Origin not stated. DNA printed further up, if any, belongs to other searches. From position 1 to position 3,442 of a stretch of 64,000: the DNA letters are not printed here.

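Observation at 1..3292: PLD (HKD) nuclease fused to an SNF2-family helicase, truncated at the window edge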

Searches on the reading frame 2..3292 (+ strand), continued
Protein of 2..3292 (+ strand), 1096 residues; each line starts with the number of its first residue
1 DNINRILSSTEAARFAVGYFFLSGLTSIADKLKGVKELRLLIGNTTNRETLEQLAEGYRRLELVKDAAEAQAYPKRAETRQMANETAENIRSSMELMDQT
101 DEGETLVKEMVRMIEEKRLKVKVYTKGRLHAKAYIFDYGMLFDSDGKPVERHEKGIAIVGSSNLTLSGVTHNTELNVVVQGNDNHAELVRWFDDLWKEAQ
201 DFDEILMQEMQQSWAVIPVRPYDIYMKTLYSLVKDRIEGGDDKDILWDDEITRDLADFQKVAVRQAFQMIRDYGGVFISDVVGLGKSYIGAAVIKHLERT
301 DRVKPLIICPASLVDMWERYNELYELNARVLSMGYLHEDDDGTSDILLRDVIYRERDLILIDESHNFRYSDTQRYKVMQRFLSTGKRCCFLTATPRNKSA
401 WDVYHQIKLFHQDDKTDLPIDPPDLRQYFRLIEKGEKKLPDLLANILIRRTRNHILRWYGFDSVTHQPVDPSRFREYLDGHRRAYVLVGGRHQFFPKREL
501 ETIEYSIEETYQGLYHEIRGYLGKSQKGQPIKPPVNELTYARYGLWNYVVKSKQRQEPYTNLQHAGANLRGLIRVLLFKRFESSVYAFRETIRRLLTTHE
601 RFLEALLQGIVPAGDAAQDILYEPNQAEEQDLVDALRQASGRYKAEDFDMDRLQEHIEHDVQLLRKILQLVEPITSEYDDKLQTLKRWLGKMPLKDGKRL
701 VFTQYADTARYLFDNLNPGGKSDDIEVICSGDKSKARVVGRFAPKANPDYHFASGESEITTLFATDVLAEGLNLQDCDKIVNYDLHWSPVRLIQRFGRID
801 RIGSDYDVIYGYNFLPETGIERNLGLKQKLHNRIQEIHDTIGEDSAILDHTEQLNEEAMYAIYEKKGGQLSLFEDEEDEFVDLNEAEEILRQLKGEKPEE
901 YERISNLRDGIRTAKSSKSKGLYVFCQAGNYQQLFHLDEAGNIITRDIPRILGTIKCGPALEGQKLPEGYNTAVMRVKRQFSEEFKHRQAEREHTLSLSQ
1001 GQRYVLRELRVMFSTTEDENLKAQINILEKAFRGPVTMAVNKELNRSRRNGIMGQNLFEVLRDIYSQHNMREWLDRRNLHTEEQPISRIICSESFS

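Call 48: search_protein_representatives(protein=P0001)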
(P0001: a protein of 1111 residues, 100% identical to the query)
Query: 1111 residues. Proteins with E-value up to 0.001 (for the whole library): 16005; up to 1e-10: 7095; up to 1e-30: 1716. The best 150 are listed.
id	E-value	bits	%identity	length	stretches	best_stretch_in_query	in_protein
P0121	0.0e+00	1676.5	66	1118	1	3-1109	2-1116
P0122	0.0e+00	1173.9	49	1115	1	4-1107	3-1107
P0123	0.0e+00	1158.2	53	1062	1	1-1109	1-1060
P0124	0.0e+00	1122.3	50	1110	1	4-1109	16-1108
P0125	0.0e+00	1071.7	51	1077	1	4-1109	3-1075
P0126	0.0e+00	1037.6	50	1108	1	4-1092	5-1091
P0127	9.6e-296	1000.2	48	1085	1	4-1109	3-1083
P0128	6.0e-294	994.3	46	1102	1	5-1110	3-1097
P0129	4.3e-287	971.6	46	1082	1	24-1107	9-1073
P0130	3.1e-280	948.9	63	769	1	1-750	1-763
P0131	5.1e-279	944.9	46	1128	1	4-1109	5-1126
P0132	3.9e-269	912.1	45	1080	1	5-1109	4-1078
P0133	2.0e-265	899.8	46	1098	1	1-1110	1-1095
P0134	6.0e-265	898.2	44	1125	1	5-1108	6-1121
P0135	1.6e-262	890.2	45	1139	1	3-1086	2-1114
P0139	2.0e-245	833.6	45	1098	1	5-1109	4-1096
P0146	4.3e-230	782.9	42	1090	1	13-1108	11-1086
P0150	2.7e-223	760.3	50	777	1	331-1090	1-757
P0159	2.0e-202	691.2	38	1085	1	7-1109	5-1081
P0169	1.6e-182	625.3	38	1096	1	190-1085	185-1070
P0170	9.6e-181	619.5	37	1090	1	17-1074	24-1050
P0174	9.5e-176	602.9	38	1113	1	1-1107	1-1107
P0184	3.2e-159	548.2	35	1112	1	4-1088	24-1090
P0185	4.2e-157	541.2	37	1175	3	11-448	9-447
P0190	2.8e-149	515.3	34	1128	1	6-1096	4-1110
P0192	1.5e-144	499.6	35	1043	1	31-1085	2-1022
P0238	4.4e-100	352.4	33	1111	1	5-994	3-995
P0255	5.7e-96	338.8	31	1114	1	6-1088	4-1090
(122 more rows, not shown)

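Call 55: search_protein_families(library=pfam, alignment_id=A3, max_evalue=0.0001)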
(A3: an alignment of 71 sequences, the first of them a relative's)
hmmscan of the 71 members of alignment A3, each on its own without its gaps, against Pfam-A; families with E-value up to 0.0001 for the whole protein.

A. member 1, L008:157-993:- (278 aa): 2 families
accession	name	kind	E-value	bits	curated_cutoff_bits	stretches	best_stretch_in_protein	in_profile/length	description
PF01887.21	SAM_HAT_N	-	1.1e-52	178.1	26.3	1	5-171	1-145/145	SAM hydroxide adenosyltransferase N-terminal domain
PF20257.3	SAM_HAT_C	-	4.2e-17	62.7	25.5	1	195-274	1-84/84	SAM hydroxide adenosyltransferase C-terminal domain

B. families by the number of members that match (of 71 scanned): 95 families (the first 25 are shown)
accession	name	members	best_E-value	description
PF04015.17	DUF362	2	6.5e-54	Domain of unknown function (DUF362)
PF00589.27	Phage_integrase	2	1.6e-17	Phage integrase family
PF00037.32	Fer4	2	8.6e-12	4Fe-4S binding domain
PF13649.12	Methyltransf_25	2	3.4e-11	Methyltransferase domain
PF13187.11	Fer4_9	2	1.3e-08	4Fe-4S dicluster domain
PF13641.12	Glyco_tranf_2_3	2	5.4e-08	Glycosyltransferase like family 2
PF13237.11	Fer4_10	2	5.9e-08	4Fe-4S dicluster domain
PF13484.11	Fer4_16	2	1.3e-07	4Fe-4S double cluster binding domain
PF12838.12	Fer4_7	2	1.4e-07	4Fe-4S dicluster domain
PF12837.12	Fer4_6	2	1.8e-07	4Fe-4S binding domain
PF12797.12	Fer4_2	2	2.9e-07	4Fe-4S binding domain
PF14697.11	Fer4_21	2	3.3e-07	4Fe-4S dicluster domain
PF02934.20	GatB_N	1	2e-117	GatB/GatE catalytic domain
PF01344.31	Kelch_1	1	7.5e-57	Kelch motif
PF01887.21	SAM_HAT_N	1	1.1e-52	SAM hydroxide adenosyltransferase N-terminal domain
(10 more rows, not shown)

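Call 60: predict_structure(alignment_id=A2)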
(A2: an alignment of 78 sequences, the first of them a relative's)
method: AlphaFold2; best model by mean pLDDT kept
length: 1111 residues; sequences in the alignment: 78
mean_pLDDT: 56.7   pTM: 0.37
mean pLDDT of the five models: 56.7, 56.1, 54.7, 53.1, 47.9
residues with pLDDT >= 90: 39; 70-90: 352; 50-70: 241; < 50: 479
segments of 3 or more residues with pLDDT < 50: 1-40, 55-97, 108-114, 136-270, 296-299, 410-416, 428-448, 450-467, 502-511, 641-644, 745-819, 832-901, 919-927, 1006-1011, 1089-1111
pLDDT, mean of each block of 10 residues (from residue 1): 27 33 33 39 59 48 35 34 33 47 50 52 64 51 32 42 45 33 23 29 41 36 27 25 26 27 36 65 74 56 82 85 83 84 87 60 78 83 71 82 73 47 56 33 42 32 37 64 71 61 41 50 67 79 77 86 86 72 64 73 83 89 82 66 59 76 91 94 85 82 69 67 77 77 46 27 33 36 29 24 32 36 60 38 39 32 28 26 24 36 61 57 46 72 69 80 70 57 72 78 48 72 84 81 79 83 83 89 66 33 42 49
secondary structure, 60 per line:
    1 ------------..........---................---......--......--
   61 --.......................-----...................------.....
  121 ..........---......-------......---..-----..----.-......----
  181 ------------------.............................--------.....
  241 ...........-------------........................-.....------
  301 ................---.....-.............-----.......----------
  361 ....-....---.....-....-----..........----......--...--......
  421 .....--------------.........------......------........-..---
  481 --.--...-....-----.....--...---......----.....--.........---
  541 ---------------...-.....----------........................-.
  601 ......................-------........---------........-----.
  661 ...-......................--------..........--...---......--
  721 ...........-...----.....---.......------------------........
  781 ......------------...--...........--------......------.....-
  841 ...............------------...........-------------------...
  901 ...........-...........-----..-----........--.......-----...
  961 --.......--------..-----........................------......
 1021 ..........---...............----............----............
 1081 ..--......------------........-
elements in order (helices of 4 or more, strands of 3 or more residues): H13-22 H26-41 H45-49 E53-58 H63-85 H91-109 H116-130 E134-139 E147-152 E171-176 H199-227 H236-251 H265-288 E290-294 H301-316 E320-324 H326-338 E344-347 H361-364 H366-369 E373-377 H379-382 H388-397 E402-407 H415-425 H440-448 H455-460 H467-474 H490-493 E499-503 E506-508 E512-517 H522-526 H529-537 H560-563 H575-598 H600-622 H630-637 H647-654 H665-686 H695-704 E713-718 H721-731 E740-744 H748-754 H773-786 H804-814 E823-828 H835-839 H841-855 H868-878 H898-911 H913-923 E936-943 E946-952 E958-960 H963-969 H985-1008 H1015-1030 H1034-1048 H1053-1064 H1069-1082 H1085-1090 E1103-1110

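Call 65: find_encoding_contigs(protein=P0255, flank=10000, max_places=3)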
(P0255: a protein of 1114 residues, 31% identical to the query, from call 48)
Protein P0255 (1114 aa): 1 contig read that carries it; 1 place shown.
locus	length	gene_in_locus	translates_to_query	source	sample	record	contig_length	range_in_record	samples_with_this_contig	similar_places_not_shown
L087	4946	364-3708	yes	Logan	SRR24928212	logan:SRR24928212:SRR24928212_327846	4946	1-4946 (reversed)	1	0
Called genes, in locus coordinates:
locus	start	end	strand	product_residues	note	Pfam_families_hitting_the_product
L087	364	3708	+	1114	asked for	PF13091:PLDc_2, PF00176:SNF2-rel_dom (faint), PF00271:Helicase_C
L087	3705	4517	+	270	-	PF01396:Zn_ribbon_Top1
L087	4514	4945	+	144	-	?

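Call 66: find_encoding_contigs(protein=P0174, flank=10000, max_places=3)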
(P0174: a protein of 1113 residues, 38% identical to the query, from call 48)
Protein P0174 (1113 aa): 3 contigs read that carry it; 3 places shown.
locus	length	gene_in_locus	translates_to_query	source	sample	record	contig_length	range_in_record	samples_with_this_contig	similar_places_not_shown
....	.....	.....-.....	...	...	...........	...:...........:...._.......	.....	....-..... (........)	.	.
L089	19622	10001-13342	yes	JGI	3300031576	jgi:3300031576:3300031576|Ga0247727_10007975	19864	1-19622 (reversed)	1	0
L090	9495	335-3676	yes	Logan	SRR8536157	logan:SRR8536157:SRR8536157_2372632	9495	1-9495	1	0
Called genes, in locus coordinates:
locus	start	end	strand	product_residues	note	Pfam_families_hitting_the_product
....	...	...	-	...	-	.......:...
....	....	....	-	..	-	-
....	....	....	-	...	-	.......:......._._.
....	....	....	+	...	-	-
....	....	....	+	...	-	-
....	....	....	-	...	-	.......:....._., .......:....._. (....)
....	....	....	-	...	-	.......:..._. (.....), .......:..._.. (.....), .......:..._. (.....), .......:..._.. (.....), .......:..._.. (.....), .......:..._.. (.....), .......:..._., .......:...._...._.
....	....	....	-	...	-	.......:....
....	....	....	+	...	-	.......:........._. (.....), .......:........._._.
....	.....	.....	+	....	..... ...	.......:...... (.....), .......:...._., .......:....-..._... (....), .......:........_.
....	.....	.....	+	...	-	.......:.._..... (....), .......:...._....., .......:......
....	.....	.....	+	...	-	-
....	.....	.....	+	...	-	-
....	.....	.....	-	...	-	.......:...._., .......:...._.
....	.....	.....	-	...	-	-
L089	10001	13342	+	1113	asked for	PF04851:ResIII (faint), PF13091:PLDc_2, PF00176:SNF2-rel_dom (weak), PF00271:Helicase_C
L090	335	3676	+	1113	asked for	PF04851:ResIII (faint), PF13091:PLDc_2, PF00176:SNF2-rel_dom (weak), PF00271:Helicase_C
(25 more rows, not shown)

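Call 73: search_dna_similar(query=P0001, collection=plasmids, mode=protein, max_rows=15, max_evalue=1e-30)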
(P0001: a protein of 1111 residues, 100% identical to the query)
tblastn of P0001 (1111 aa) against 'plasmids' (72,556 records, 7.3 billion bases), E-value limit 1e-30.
Records with a match: 148; places in all: 148; records where one place covers at least 80% of the query: 19.
Best place of each record, by identity: <60% 148.
By first word of the organism name: Enterococcus 16; Listeria 15; Bacillus 15; Escherichia 14; Acinetobacter 11; Rhodococcus 7; Synechocystis 6; Lactococcus 5; Nostoc 4; Paenarthrobacter 3; and 47 more.
By predicted mobility (MOB-suite, as given by PLSDB): non-mobilizable 78; mobilizable 43; conjugative 27.
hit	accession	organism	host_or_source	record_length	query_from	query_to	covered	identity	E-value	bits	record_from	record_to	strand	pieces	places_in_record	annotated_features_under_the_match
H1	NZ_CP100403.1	Halorussus aquaticus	cell culture,saline soil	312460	6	1099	98%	31.9%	3e-152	511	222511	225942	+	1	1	helicase-related protein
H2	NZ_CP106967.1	Haloferax alexandrinus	-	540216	6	1099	98%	31.8%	8e-152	510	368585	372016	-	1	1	helicase-related protein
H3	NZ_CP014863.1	Thermococcus profundus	-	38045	4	950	85%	33.5%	2e-143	485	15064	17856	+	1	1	helicase-related protein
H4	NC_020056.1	Anabaena cylindrica PCC 7122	water, most likely pond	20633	6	1076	96%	29.3%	7e-102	362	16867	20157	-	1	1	helicase-related protein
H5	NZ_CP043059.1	Dolichospermum sp. UHCC 0315A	DNA sample,Gulf of Finland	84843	5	1107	99%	27.5%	2e-89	325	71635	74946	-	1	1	helicase-related protein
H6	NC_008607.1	Pelobacter propionicus DSM 2379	-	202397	1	976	88%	30.8%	5e-91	330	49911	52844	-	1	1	helicase-related protein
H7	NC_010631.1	Nostoc punctiforme PCC 73102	-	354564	6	1076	96%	27.9%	2e-83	306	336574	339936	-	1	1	helicase-related protein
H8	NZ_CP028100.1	Synechocystis sp. IPPAS B-1465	axenic culture,Synechocystis sp. GT-L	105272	6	1072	96%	27.9%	3e-89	324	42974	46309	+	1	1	helicase-related protein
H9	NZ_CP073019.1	Synechocystis sp. PCC 6803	cell culture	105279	6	1072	96%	27.9%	3e-89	324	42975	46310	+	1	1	helicase-related protein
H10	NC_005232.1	Synechocystis sp. PCC 6803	-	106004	6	1072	96%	27.9%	3e-89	324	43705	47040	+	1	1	helicase-related protein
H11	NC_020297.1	Synechocystis sp. PCC 6803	-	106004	6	1072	96%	27.9%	3e-89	324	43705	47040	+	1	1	helicase-related protein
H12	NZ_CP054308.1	Synechocystis sp. PCC 7338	cell culture,Tidal pool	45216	6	1072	96%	27.8%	6e-89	323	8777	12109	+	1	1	helicase-related protein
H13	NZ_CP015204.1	Rhodococcus sp. 008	Skate,bacterial culture,renal tissue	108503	1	1080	97%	27.4%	2e-78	291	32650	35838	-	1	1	helicase-related protein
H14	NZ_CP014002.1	Picosynechococcus sp. PCC 73109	cell culture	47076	6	1072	96%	27.4%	5e-85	311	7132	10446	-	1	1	helicase-related protein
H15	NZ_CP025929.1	Microcystis aeruginosa NIES-2481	cell culture,freshwater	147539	1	992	89%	28.6%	3e-87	318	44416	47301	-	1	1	helicase-related protein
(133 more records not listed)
